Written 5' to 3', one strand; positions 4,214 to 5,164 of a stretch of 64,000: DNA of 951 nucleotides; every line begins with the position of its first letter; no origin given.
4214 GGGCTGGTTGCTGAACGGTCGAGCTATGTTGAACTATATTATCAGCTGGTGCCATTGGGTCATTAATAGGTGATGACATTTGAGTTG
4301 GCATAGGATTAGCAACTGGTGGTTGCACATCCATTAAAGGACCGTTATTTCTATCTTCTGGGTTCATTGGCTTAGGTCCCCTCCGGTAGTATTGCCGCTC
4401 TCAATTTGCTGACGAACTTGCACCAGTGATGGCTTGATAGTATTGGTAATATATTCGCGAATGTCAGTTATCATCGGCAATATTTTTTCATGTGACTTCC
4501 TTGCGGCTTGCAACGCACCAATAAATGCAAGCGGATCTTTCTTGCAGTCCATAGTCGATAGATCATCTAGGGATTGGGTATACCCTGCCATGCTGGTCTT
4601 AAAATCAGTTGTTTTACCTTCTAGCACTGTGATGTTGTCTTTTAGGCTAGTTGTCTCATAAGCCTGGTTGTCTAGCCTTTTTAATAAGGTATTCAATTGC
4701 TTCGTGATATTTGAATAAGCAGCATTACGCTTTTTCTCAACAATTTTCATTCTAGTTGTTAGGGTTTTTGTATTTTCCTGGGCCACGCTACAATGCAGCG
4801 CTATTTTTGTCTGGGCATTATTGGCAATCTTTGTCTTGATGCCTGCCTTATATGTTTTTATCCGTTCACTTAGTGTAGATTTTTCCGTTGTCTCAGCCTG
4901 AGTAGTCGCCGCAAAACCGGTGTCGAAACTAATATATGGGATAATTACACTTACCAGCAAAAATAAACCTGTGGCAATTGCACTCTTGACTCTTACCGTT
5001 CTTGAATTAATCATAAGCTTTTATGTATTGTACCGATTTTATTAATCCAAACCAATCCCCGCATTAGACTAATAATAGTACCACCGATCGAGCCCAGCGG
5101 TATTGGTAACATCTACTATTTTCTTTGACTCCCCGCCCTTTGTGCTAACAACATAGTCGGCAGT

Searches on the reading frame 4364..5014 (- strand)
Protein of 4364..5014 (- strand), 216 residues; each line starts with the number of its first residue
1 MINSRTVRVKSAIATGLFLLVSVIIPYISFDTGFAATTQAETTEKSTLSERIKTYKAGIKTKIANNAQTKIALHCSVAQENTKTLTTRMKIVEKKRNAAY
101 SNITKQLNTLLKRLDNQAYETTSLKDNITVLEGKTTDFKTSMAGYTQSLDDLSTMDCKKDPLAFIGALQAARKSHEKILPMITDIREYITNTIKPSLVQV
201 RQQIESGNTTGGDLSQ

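Call 40: search_protein_families(library=pfam, proteins=[window:4364-5014:-], max_evalue=0.001)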
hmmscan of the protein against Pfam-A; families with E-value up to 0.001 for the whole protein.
window:4364-5014:- (216 aa): 0 families

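Call 58: search_protein_families(library=pfam, proteins=[window:4364-5014:-], max_evalue=0.05)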
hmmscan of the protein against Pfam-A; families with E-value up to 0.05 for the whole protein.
window:4364-5014:- (216 aa): 1 family
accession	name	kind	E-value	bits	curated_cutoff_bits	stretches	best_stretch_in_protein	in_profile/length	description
PF12030.13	DUF3517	-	0.04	13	25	1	83-127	123-168/406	Domain of unknown function (DUF3517)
